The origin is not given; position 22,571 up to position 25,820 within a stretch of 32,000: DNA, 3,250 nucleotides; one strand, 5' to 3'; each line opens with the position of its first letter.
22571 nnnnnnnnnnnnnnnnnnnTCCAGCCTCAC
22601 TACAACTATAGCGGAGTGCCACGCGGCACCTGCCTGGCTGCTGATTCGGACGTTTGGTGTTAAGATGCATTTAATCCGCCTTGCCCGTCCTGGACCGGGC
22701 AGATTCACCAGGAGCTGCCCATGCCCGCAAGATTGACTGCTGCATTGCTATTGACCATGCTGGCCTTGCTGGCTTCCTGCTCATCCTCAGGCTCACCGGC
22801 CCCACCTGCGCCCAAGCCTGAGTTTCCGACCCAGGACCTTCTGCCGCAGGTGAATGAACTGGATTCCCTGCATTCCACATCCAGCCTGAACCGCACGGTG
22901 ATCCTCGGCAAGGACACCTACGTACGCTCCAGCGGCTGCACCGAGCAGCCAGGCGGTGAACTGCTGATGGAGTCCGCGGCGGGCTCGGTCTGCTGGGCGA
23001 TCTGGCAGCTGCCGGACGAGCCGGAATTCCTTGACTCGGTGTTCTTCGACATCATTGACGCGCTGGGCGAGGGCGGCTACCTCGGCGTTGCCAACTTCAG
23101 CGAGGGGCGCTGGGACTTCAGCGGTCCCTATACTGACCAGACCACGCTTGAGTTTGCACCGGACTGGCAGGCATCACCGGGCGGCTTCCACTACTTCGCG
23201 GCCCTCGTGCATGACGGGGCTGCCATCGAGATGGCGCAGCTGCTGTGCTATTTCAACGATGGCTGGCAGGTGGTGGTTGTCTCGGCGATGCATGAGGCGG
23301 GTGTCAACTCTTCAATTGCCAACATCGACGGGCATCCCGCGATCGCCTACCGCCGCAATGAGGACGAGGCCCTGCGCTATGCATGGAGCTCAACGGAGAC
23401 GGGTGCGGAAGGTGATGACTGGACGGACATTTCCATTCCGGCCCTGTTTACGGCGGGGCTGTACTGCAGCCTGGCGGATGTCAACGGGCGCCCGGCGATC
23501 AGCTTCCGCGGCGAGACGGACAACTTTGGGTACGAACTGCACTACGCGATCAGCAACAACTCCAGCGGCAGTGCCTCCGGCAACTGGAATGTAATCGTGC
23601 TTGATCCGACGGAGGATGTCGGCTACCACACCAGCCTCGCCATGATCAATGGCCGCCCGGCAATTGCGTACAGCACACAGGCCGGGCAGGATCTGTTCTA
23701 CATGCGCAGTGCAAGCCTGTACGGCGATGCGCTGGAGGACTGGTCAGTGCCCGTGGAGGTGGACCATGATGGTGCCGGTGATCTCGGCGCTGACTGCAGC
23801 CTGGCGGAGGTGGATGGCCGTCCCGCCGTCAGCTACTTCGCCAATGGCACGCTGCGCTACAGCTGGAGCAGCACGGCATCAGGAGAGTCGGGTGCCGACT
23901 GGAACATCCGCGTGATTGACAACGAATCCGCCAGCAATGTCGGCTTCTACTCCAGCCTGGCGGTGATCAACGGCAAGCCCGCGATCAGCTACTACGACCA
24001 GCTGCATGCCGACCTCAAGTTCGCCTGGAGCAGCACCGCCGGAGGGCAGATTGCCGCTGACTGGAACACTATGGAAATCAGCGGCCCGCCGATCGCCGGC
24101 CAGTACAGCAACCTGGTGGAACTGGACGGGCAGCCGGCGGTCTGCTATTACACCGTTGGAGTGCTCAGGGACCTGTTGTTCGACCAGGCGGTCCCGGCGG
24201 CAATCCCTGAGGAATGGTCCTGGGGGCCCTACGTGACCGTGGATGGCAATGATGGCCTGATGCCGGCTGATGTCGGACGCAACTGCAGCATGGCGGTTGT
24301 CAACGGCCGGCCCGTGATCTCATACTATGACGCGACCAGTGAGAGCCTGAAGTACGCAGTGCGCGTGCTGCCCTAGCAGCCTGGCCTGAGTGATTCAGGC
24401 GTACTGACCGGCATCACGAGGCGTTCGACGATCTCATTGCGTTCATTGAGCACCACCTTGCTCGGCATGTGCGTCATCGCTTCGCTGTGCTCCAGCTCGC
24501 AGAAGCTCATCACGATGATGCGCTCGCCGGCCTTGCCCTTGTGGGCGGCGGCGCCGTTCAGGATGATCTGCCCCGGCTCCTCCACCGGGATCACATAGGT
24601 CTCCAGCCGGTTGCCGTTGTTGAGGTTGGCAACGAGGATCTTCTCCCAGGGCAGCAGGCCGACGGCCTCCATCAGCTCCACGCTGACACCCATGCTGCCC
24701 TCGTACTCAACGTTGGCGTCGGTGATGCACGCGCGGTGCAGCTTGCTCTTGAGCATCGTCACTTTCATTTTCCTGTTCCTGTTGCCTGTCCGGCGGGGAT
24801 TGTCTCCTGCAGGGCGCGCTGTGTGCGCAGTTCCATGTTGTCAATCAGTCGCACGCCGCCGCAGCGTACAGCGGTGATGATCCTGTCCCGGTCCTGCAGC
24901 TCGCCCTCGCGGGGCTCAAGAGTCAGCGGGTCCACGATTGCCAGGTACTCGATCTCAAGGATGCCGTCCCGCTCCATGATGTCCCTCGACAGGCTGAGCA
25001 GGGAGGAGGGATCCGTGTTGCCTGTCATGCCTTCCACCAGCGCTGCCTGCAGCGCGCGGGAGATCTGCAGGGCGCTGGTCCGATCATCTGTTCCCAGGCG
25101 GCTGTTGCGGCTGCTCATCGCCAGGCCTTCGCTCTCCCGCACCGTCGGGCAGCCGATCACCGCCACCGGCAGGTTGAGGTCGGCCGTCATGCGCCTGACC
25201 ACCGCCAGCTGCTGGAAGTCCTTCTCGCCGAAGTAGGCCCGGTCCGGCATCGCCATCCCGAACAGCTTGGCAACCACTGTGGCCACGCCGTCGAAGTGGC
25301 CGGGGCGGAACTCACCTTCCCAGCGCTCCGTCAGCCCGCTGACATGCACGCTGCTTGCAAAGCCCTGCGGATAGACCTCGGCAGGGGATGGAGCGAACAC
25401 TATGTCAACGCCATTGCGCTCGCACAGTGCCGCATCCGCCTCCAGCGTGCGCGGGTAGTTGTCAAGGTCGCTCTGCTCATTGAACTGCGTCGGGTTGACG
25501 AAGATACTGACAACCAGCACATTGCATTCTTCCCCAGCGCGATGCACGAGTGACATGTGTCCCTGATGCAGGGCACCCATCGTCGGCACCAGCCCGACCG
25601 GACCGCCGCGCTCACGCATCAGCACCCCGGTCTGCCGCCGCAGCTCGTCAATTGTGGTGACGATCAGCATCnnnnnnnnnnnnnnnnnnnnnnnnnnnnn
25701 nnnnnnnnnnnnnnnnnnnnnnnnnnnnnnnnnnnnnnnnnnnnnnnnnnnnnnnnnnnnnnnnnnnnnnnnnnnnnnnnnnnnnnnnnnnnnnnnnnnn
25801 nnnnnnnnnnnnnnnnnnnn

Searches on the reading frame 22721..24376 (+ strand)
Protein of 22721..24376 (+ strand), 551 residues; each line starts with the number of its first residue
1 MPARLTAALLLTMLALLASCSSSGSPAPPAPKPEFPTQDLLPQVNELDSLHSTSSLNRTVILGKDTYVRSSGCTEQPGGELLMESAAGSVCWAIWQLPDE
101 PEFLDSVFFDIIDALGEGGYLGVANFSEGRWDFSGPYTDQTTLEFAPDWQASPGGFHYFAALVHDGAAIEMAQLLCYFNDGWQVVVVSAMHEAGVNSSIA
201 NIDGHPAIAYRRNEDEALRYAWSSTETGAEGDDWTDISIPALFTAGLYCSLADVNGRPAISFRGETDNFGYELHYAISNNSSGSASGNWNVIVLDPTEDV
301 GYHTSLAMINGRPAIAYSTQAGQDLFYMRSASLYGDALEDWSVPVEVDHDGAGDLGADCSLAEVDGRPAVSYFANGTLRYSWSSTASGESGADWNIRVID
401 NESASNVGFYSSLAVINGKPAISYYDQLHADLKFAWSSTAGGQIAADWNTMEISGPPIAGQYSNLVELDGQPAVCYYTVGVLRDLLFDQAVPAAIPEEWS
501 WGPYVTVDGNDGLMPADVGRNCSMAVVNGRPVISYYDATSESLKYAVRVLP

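Call 9: search_protein_families(library=pfam, proteins=[window:22721-24376:+], max_evalue=0.001)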
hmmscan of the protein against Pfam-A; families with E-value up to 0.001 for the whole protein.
window:22721-24376:+ (551 aa): 0 families

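Call 61: search_protein_families(library=pfam, proteins=[window:22721-24376:+], max_evalue=1)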
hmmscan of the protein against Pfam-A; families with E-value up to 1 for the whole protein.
window:22721-24376:+ (551 aa): 1 family
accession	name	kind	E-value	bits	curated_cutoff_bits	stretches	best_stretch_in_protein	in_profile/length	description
PF16323.11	DUF4959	-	0.053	14.3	32.9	0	196-221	24-49/106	Domain of unknown function (DUF4959)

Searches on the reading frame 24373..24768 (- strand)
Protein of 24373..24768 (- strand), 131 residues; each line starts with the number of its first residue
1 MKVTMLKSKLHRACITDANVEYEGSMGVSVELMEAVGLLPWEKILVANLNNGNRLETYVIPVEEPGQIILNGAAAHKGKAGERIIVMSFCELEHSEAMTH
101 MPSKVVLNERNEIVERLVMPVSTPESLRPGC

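Call 9: search_protein_families(library=pfam, proteins=[window:24373-24768:-], max_evalue=0.001)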
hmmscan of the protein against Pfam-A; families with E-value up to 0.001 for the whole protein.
window:24373-24768:- (131 aa): 1 family
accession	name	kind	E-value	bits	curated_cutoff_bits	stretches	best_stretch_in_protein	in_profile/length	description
PF02261.22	Asp_decarbox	-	9.9e-40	135.5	25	1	1-113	1-114/115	Aspartate decarboxylase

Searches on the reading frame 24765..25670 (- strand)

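Call 9: search_protein_families(library=pfam, proteins=[window:24765-25670:-], max_evalue=0.001)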
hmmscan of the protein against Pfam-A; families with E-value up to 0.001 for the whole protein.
window:24765-25670:- (301 aa): 1 family
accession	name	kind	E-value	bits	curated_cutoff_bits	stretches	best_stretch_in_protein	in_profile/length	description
PF02569.21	Pantoate_ligase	-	8.8e-101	337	20.7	1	3-279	2-267/268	Pantoate-beta-alanine ligase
